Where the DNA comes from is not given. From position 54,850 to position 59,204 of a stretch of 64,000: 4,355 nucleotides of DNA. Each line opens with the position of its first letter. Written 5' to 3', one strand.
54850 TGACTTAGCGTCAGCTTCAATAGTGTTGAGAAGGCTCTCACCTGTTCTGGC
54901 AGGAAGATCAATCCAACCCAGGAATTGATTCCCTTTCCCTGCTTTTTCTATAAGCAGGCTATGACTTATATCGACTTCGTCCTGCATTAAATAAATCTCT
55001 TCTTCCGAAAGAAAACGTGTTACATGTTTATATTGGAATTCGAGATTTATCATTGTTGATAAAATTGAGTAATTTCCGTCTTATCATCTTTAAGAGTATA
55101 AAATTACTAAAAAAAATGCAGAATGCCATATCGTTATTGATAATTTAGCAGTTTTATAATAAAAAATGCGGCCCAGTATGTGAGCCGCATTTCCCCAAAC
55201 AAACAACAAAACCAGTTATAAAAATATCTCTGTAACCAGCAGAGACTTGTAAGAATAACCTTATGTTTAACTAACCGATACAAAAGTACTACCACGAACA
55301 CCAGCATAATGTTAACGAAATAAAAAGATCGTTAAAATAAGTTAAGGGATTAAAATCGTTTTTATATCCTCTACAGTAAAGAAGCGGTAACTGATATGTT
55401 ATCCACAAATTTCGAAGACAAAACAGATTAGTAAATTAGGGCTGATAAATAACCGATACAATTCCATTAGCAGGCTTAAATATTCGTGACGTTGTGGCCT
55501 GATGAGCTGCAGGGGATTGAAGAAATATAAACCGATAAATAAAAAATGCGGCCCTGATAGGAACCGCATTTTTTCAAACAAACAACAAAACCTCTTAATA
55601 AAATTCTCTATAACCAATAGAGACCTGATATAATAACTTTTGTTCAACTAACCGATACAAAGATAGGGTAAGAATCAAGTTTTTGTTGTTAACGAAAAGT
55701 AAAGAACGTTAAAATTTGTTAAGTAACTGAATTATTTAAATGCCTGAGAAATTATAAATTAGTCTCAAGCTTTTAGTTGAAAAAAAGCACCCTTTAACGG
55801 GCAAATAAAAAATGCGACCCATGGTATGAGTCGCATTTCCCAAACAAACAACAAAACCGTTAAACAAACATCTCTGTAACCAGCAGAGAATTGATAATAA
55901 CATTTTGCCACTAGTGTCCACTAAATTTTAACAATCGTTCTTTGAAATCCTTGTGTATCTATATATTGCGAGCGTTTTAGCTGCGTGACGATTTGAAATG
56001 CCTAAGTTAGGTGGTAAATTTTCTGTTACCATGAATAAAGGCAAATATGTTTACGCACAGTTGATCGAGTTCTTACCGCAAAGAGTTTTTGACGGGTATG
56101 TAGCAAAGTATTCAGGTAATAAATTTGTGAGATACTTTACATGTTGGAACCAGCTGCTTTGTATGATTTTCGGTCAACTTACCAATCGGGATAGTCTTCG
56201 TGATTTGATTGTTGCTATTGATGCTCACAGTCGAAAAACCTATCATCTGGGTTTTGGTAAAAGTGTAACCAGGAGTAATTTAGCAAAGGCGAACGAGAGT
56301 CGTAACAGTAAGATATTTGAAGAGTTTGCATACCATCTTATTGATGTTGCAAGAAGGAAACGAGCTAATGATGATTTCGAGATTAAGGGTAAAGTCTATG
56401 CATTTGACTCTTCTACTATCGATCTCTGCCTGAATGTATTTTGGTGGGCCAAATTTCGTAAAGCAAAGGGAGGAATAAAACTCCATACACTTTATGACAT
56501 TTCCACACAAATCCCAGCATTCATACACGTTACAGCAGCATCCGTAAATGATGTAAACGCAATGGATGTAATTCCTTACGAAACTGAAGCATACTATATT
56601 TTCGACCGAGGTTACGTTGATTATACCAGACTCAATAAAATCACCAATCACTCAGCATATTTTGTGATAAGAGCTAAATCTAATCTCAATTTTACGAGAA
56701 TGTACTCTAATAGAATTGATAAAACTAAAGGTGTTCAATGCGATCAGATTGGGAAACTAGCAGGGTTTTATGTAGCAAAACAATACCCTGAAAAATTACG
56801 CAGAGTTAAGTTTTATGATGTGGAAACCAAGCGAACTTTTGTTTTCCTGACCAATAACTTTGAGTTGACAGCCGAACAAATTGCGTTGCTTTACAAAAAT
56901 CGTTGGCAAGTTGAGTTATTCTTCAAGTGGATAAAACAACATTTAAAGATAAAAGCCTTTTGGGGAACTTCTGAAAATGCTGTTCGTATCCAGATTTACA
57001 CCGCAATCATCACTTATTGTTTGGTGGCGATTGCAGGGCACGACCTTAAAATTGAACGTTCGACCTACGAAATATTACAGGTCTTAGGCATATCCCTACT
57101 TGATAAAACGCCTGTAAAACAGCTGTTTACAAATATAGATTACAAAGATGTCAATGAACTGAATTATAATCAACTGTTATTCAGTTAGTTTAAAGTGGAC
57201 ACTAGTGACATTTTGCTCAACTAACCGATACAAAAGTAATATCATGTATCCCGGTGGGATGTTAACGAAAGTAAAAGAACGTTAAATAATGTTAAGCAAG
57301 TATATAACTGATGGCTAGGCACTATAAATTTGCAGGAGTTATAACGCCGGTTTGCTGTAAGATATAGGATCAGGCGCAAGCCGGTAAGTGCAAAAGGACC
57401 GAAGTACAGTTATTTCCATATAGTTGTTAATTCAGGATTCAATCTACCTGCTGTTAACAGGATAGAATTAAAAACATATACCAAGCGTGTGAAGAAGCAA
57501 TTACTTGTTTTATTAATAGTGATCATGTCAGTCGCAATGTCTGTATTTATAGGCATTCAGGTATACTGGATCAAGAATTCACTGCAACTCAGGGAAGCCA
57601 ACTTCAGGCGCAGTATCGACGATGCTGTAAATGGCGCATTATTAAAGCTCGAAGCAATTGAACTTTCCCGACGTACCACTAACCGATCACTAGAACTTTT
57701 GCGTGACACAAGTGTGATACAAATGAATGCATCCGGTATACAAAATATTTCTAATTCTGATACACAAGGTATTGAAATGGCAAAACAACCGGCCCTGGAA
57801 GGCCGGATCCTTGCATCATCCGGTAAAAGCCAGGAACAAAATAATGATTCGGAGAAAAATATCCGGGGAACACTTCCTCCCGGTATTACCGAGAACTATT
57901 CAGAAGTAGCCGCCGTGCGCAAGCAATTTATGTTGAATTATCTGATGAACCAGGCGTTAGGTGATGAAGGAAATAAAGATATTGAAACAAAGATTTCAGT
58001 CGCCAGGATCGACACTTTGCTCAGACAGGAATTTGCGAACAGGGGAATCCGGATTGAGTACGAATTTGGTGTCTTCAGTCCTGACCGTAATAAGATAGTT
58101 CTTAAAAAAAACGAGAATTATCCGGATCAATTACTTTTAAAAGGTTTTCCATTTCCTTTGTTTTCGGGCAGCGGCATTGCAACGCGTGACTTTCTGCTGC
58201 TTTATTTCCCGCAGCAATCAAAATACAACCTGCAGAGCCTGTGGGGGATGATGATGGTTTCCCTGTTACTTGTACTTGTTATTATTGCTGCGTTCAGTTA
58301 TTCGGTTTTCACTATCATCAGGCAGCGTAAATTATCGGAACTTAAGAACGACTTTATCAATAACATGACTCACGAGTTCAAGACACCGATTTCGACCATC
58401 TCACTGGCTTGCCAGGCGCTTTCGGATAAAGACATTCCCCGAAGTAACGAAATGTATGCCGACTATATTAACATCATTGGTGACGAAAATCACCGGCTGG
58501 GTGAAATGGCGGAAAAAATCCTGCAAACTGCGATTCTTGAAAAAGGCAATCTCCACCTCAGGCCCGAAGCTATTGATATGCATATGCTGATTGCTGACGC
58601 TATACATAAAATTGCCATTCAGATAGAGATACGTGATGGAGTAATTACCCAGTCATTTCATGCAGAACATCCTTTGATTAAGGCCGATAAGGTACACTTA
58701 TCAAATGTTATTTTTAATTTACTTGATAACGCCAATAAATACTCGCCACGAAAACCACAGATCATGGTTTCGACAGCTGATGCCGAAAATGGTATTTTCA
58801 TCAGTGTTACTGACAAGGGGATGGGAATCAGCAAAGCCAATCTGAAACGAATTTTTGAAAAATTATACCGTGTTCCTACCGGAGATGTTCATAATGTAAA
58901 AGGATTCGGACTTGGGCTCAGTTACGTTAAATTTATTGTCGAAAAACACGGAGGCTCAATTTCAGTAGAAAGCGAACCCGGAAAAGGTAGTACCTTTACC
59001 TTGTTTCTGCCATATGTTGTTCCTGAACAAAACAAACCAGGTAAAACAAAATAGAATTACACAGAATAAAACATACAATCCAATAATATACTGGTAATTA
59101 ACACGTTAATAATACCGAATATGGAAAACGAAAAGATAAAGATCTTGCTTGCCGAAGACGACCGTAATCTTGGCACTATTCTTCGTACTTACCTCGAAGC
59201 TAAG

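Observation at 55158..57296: Three tandem paralogous candidate sRNA genes with their own promoter boxes, terminators and compensatory base changes in both hairpins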

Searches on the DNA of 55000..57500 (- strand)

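Call 4: search_rna_families(source=window, start=55000, end=57500, threshold=evalue, max_evalue=10, show_alignments=3)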
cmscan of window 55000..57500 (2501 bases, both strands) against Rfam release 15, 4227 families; matches with E-value up to 10: 6.
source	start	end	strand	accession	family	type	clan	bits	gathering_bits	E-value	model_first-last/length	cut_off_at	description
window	55154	55254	-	RF00558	L20_leader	Cis-reg; leader;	-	23.2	58.7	0.14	1-127/127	no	Ribosomal protein L20 leader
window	55534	55645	-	RF00558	L20_leader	Cis-reg; leader;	-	22.2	58.7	0.25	1-127/127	no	Ribosomal protein L20 leader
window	55541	55574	-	RF02376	antisense_SR1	Gene; sRNA;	-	19.7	45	0.6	174-207/210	no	SR1 sRNA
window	56754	56857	+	RF02114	FAM13A-AS1_1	Gene; lncRNA;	-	19.5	70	2.5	1-118/118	no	FAM13A antisense RNA 1 conserved region 1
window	55286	55378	+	RF00155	SNORA66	Gene; snRNA; snoRNA; HACA-box;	CL00038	17.6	45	7.5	1-133/133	no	Small nucleolar RNA SNORA66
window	55805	55844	+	RF00823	lsy-6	Gene; miRNA;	-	15.9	60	9.1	1-74/74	no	lsy-6 microRNA precursor family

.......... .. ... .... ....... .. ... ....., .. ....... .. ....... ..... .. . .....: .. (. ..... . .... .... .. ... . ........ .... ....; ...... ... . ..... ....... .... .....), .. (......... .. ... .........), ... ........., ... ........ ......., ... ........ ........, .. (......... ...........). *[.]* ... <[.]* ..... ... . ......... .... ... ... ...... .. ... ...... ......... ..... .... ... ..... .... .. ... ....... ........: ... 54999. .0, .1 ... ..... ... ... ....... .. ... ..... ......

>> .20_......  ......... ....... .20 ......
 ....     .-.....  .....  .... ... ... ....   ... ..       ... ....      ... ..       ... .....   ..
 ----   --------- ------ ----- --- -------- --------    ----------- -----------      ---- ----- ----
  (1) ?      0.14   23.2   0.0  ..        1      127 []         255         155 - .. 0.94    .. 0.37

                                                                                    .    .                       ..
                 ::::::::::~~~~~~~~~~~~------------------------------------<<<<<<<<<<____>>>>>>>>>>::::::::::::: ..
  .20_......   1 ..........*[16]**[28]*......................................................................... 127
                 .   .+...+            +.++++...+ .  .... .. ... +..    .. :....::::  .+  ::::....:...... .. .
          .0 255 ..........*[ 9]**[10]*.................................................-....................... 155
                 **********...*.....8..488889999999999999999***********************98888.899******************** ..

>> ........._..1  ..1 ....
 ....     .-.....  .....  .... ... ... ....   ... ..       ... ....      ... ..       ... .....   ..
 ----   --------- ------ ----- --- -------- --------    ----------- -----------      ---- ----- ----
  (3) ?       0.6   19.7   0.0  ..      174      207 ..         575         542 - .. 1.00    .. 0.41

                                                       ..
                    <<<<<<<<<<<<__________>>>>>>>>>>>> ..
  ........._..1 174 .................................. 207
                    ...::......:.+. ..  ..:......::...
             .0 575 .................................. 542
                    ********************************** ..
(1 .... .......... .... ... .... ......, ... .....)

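Call 79: search_dna_similar(query=window:55150-55350:-, collection=plasmids, mode=distant, max_rows=5)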
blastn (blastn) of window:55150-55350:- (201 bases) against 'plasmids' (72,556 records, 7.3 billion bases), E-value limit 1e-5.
No match.

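Call 80: search_dna_similar(query=window:55150-55350:-, collection=phages, mode=distant, max_rows=5)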
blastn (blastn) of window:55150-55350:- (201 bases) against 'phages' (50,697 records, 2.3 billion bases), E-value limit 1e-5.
No match.

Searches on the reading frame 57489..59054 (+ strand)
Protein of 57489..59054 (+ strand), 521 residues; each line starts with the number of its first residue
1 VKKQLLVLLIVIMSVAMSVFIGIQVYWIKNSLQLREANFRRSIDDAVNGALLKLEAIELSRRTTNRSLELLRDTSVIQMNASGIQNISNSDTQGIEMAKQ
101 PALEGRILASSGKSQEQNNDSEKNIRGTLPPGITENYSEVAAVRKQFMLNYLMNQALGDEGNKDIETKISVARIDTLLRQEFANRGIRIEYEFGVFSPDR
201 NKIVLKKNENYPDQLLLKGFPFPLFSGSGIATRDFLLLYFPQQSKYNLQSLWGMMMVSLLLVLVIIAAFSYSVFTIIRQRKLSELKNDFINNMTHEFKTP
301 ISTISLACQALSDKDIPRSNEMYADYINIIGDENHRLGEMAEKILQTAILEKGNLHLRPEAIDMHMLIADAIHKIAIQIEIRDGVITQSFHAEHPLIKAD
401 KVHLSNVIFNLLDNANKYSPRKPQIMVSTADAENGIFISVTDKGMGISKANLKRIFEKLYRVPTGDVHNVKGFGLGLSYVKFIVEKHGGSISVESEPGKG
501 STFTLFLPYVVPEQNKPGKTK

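Call 7: search_protein_families(library=pfam, proteins=[window:57489-59054:+])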
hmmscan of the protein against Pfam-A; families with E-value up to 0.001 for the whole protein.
window:57489-59054:+ (521 aa): 3 families
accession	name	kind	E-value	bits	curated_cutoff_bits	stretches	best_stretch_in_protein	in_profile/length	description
PF02518.31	HATPase_c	-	4.6e-26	91.9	26.4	1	400-509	2-109/111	Histidine kinase-, DNA gyrase B-, and HSP90-like ATPase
PF00512.31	HisKA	-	2.6e-12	47.1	26.9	1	286-352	2-65/66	His Kinase A (phospho-acceptor) domain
PF14501.12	HATPase_c_5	-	0.00011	22.5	22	1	403-496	5-91/102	GHKL domain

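Call 9: find_encoding_contigs(protein=window:57489-59054:+, flank=6000, max_places=10)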
Protein window:57489-59054:+ (521 aa): 2 contigs read that carry it; 2 places shown.
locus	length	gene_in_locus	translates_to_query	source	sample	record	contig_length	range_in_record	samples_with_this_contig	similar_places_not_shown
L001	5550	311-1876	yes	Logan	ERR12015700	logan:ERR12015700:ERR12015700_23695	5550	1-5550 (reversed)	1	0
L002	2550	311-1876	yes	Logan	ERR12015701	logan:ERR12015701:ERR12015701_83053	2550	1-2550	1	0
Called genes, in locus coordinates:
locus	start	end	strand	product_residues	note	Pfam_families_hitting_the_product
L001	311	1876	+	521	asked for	PF00512:HisKA, PF02518:HATPase_c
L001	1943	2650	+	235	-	PF00072:Response_reg, PF00486:Trans_reg_C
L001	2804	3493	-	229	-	PF08713:DNA_alkylation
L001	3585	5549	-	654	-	?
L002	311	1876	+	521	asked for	PF00512:HisKA, PF02518:HATPase_c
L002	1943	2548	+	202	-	?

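Call 26: search_protein_families(library=ncbifam, proteins=[window:57489-59054:+], max_evalue=0.00001)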
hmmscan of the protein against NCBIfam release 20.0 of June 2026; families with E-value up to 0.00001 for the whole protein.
window:57489-59054:+ (521 aa): 80 families (the best 25 are shown)
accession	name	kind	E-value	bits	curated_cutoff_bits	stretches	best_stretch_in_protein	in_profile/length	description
NF046044.1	PnpS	equivalog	6.4e-55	186.7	400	1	276-508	160-390/390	two-component system histidine kinase PnpS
TIGR02966.1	phoR_proteo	equivalog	4.5e-48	164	334.2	1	276-505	104-331/333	phosphate regulon sensor histidine kinase PhoR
NF033092.0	HK_WalK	equivalog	3.8e-47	161.2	725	1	276-509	362-594/594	cell wall metabolism sensor histidine kinase WalK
NF047874.1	MASE3_PAS_HK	subfamily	1e-43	150.1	560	1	278-514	390-630/655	MASE3 domain-containing sensor histidine kinase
NF006800.0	PRK09303.1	equivalog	8e-40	137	342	1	284-509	149-377/383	histidine kinase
NF045595.1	HK_scytonemin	equivalog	1.9e-38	132.3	865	1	278-510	407-636/637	scytonemin biosynthesis sensor histidine kinase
NF008312.0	PRK11100.1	equivalog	1.4e-36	126.4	356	1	287-508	257-473/477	two-component system sensor histidine kinase CreC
NF041735.1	hist_kin_RppB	equivalog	2.5e-36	125.4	400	1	254-508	182-438/438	two-component system sensor histidine kinase RppB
NF033093.1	HK_VicK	exception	1.4e-33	116.2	680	1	279-509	202-435/448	cell wall metabolism sensor histidine kinase VicK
TIGR02956.1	TMAO_torS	equivalog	2.7e-32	111.8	676.5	1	283-511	461-684/967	TMAO reductase system sensor histidine kinase/response regulator TorS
TIGR01386.1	cztS_silS_copS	subfamily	3.6e-32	111.9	292.55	1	287-507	242-456/457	heavy metal sensor histidine kinase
NF053855.1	HisKinPhoRBctds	equivalog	2.5e-31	108.7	500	1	267-505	342-579/583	two-component system sensor histidine kinase PhoR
NF033091.0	HK_VanS_ACDEFG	equivalog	4.2e-31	108.1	400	1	285-507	73-292/293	vancomycin resistance histidine kinase VanS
NF008302.0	PRK11091.1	equivalog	4.3e-30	104.6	838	1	283-514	280-510/779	aerobic respiration two-component sensor histidine kinase ArcB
NF008468.0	PRK11360.1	equivalog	4.6e-30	104.5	646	1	278-513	389-612/616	two-component system sensor histidine kinase AtoS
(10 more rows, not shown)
